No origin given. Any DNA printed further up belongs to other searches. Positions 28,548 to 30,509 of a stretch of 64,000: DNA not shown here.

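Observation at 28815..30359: Flavin-dependent halogenase encoded inside a polysaccharide operon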

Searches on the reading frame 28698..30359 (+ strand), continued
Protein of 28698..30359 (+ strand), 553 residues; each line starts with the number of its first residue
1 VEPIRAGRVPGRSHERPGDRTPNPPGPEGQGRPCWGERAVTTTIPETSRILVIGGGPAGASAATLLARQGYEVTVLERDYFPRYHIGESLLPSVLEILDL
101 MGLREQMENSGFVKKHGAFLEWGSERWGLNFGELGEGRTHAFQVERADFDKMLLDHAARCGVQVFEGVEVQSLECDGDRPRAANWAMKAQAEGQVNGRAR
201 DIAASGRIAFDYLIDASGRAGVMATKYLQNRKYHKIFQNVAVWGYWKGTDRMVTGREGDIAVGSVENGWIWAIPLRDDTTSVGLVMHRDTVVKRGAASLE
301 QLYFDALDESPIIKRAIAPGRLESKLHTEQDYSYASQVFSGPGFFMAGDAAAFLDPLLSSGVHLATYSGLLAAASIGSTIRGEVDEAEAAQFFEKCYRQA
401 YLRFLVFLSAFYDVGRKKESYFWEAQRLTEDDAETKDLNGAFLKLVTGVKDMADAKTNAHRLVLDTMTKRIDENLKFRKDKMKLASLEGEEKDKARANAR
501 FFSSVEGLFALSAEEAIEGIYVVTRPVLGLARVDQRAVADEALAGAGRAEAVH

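Call 22: find_encoding_contigs(protein=P0021, flank=10000, max_places=1)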
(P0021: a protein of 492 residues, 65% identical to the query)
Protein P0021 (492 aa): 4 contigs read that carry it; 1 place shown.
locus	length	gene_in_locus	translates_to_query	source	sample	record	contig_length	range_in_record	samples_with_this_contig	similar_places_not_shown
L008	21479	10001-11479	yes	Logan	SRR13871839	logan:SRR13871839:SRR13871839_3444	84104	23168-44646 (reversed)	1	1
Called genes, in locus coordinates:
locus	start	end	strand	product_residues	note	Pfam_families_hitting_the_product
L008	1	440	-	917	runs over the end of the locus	PF01011:PQQ (faint), PF13360:PQQ_2, PF13570:Beta-prop_ACSF4, PF13360:PQQ_2 (weak), PF13570:Beta-prop_ACSF4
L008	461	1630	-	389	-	-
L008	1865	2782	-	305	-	-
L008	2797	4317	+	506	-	PF13088:BNR_2 (faint)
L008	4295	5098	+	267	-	PF01061:ABC2_membrane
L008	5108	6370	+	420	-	PF00005:ABC_tran, PF13304:AAA_21 (faint), PF14524:Wzt_C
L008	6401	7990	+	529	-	PF13231:PMT_2 (weak)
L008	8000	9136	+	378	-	PF00535:Glycos_transf_2, PF10111:Glyco_tranf_2_2, PF13641:Glyco_tranf_2_3, PF13632:Glyco_trans_2_3 (weak)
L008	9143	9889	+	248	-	-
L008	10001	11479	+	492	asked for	PF01266:DAO (faint), PF01494:FAD_binding_3, PF04820:Trp_halogenase, PF07992:Pyr_redox_2 (faint), PF12831:FAD_oxidored (weak), PF13450:NAD_binding_8 (weak), PF04820:Trp_halogenase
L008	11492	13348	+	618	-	PF13522:GATase_6, PF13537:GATase_7, PF00733:Asn_synthase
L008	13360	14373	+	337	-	PF13439:Glyco_transf_4 (weak), PF00534:Glycos_transf_1, PF13692:Glyco_trans_1_4, PF13524:Glyco_trans_1_2 (weak)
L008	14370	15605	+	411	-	PF13439:Glyco_transf_4, PF13579:Glyco_trans_4_4, PF00534:Glycos_transf_1, PF13692:Glyco_trans_1_4, PF13524:Glyco_trans_1_2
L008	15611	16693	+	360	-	PF00535:Glycos_transf_2, PF10111:Glyco_tranf_2_2, PF13641:Glyco_tranf_2_3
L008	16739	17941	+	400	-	PF13439:Glyco_transf_4, PF13579:Glyco_trans_4_4 (weak), PF20706:GT4-conflict, PF00534:Glycos_transf_1, PF13692:Glyco_trans_1_4, PF13524:Glyco_trans_1_2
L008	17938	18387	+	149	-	-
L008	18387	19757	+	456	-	PF00999:Na_H_Exchanger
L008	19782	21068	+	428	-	PF00999:Na_H_Exchanger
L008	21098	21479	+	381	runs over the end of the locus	PF02771:Acyl-CoA_dh_N, PF02770:Acyl-CoA_dh_M, PF00441:Acyl-CoA_dh_1, PF08028:Acyl-CoA_dh_2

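Call 27: find_related_loci(query=A1, collection=metagenome_contigs, flank=10000)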
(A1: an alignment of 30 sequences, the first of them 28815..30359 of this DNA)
Query A1 (514 aa) in metagenome_contigs; peptide patterns used: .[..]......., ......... (x = any residue, [..] = any of these).
309 stretches matched a pattern; 267 encode a relative of the query (tblastn E <= 1e-3); the best 80 are kept; 80 distinct loci.
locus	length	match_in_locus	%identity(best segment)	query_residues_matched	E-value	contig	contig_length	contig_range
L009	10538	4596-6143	70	3-502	0e+0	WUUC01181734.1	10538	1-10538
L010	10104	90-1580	68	5-493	0e+0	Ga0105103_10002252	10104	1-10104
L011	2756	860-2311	64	3-493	0e+0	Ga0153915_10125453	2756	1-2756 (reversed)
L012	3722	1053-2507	65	3-494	0e+0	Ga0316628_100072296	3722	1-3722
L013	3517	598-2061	64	5-499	0e+0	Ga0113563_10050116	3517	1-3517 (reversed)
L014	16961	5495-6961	65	3-498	0e+0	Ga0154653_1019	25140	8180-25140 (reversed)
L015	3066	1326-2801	60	1-509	0e+0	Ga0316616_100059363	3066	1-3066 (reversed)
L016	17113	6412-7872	64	5-498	0e+0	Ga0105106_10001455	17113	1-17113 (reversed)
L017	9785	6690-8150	63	5-498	0e+0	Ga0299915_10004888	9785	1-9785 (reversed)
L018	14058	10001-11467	60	3-498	0e+0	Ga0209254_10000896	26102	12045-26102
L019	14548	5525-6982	62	6-494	0e+0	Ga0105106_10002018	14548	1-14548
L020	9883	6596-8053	62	6-494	0e+0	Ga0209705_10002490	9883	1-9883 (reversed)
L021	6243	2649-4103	61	3-494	0e+0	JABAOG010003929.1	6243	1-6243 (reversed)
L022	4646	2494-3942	62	3-493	0e+0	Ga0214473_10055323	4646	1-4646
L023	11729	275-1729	62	3-494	0e+0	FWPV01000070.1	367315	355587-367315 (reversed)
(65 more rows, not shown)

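Call 32: predict_structure(alignment_id=A1)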
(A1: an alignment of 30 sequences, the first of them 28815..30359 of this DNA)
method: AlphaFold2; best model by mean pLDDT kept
length: 514 residues; sequences in the alignment: 30
mean_pLDDT: 75.3   pTM: 0.81
mean pLDDT of the five models: 75.3, 73.9, 73.8, 72.5, 71.8
residues with pLDDT >= 90: 166; 70-90: 157; 50-70: 118; < 50: 73
segments of 3 or more residues with pLDDT < 50: 154-161, 191-194, 311-315, 393-417, 499-514
pLDDT, mean of each block of 10 residues (from residue 1): 82 94 97 96 78 83 91 83 67 57 86 96 95 93 92 48 84 90 71 56 90 85 80 90 85 77 91 93 89 61 87 46 82 97 95 85 68 53 60 46 45 48 51 54 63 64 55 77 90 70 45 39
secondary structure, 60 per line:
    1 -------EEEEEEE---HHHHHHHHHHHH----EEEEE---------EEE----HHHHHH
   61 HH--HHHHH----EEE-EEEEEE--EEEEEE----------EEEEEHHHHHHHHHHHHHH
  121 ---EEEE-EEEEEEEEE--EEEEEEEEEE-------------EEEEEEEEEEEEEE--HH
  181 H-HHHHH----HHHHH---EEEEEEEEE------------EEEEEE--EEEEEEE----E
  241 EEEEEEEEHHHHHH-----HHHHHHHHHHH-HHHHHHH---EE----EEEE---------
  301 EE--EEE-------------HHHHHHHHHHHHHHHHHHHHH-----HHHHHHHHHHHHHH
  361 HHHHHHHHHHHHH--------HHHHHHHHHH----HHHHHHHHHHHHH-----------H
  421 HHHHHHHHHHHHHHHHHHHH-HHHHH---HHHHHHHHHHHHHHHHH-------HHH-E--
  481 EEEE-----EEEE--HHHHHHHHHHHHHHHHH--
elements in order: E8-14 H18-29 E34-38 E48-50 H55-62 H65-69 E74-76 E78-83 E86-91 E102-106 H107-120 E124-127 E129-137 E140-149 E163-176 H183-187 H192-196 E200-208 E221-226 E229-235 E240-248 H249-254 H260-270 H272-278 E288-291 E305-307 H321-341 H347-373 H382-391 H396-408 H420-440 H442-446 H450-466 E481-484 E490-493 H496-512

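Call 41: fold_search(model_id=the predicted structure, library=pdb)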
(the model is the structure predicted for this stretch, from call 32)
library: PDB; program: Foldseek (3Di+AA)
matches with E <= 10: 1973; with E <= 0.001: 1366
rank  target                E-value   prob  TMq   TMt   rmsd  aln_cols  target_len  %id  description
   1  8zop                  4.5e-40  1.00  0.65  0.81   6.4       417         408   37  Structure of FasV in complex with FAD (released 2025-04-02)
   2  8gu0_B                1.6e-38  1.00  0.70  0.79   7.9       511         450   31  Crystal structure of a fungal halogenase RadH (released 2023-07-26)
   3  8gu0_A                2.7e-38  1.00  0.69  0.79   7.3       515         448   30  Crystal structure of a fungal halogenase RadH (released 2023-07-26)
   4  3e1t                  1.1e-37  1.00  0.63  0.73   7.7       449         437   34  Structure and action of the myxobacterial chondrochloren halogenase CndH, a new variant of FAD-dependent halogenases (released 2009-02-24)
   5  3i3l                  1.0e-34  1.00  0.63  0.59   8.8       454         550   31  Crystal structure of CmlS, a flavin-dependent halogenase (released 2010-03-09)
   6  7fco_B                1.5e-32  1.00  0.63  0.74   6.9       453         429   27  ChlB4 Halogenase (released 2022-03-16)
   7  7fco_A                2.2e-31  1.00  0.63  0.74   6.7       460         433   27  ChlB4 Halogenase (released 2022-03-16)
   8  5dbj_D                2.4e-30  1.00  0.63  0.74   6.8       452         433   24  Crystal structure of halogenase PltA (released 2015-10-07)
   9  5bva                  7.7e-30  1.00  0.60  0.76   7.6       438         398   23  Structure of flavin-dependent brominase Bmp2 (released 2016-03-09)
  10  5dbj_A                9.7e-30  1.00  0.65  0.76   6.0       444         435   24  Crystal structure of halogenase PltA (released 2015-10-07)
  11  5dbj_C                1.1e-29  1.00  0.63  0.73   7.1       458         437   24  Crystal structure of halogenase PltA (released 2015-10-07)
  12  5buk_B                1.6e-29  1.00  0.62  0.74   7.0       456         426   26  Structure of flavin-dependent chlorinase Mpy16 (released 2016-03-09)
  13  3nix_A                8.4e-29  1.00  0.63  0.78   7.0       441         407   26  Crystal structure of flavoprotein/dehydrogenase from Cytophaga hutchinsonii. Northeast Structural Genomics Consortium  (released 2010-06-30)
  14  5bul                  8.9e-29  1.00  0.61  0.78   6.8       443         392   23  Structure of flavin-dependent brominase Bmp2 triple mutant Y302S F306V A345W (released 2016-03-09)
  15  5buk_A                9.4e-29  1.00  0.61  0.72   6.8       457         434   26  Structure of flavin-dependent chlorinase Mpy16 (released 2016-03-09)
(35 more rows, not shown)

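Call 45: find_encoding_contigs(protein=P0080, flank=10000, max_places=2)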
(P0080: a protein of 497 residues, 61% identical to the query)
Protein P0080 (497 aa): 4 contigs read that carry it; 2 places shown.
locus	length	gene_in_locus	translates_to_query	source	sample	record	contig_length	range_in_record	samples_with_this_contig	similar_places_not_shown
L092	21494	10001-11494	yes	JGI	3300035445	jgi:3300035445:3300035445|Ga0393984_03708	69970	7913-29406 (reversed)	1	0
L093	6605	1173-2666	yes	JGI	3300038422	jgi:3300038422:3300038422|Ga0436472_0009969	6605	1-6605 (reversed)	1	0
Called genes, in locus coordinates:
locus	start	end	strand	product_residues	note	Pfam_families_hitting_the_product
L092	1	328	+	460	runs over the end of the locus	-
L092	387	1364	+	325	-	-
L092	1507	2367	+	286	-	PF01061:ABC2_membrane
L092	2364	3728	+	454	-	-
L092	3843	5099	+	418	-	PF00535:Glycos_transf_2, PF10111:Glyco_tranf_2_2, PF13641:Glyco_tranf_2_3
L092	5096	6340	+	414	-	-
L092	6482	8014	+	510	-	PF13231:PMT_2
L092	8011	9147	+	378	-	PF00535:Glycos_transf_2, PF10111:Glyco_tranf_2_2, PF13641:Glyco_tranf_2_3, PF13632:Glyco_trans_2_3 (weak)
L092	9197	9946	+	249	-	-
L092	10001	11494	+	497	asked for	PF01266:DAO (faint), PF01494:FAD_binding_3, PF04820:Trp_halogenase, PF07992:Pyr_redox_2 (faint), PF12831:FAD_oxidored (weak), PF13450:NAD_binding_8 (weak), PF04820:Trp_halogenase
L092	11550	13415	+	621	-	-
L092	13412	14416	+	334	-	PF13439:Glyco_transf_4, PF13524:Glyco_trans_1_2 (faint), PF00534:Glycos_transf_1, PF13692:Glyco_trans_1_4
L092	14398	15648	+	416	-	PF13439:Glyco_transf_4, PF13579:Glyco_trans_4_4, PF00534:Glycos_transf_1, PF13692:Glyco_trans_1_4, PF13524:Glyco_trans_1_2 (weak)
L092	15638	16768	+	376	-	-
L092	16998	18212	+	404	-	PF01041:DegT_DnrJ_EryC1, PF00155:Aminotran_1_2 (weak)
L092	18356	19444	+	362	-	-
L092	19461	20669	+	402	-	-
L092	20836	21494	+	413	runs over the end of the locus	-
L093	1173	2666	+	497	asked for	PF01266:DAO (faint), PF01494:FAD_binding_3, PF04820:Trp_halogenase, PF07992:Pyr_redox_2 (faint), PF12831:FAD_oxidored (weak), PF13450:NAD_binding_8 (weak), PF04820:Trp_halogenase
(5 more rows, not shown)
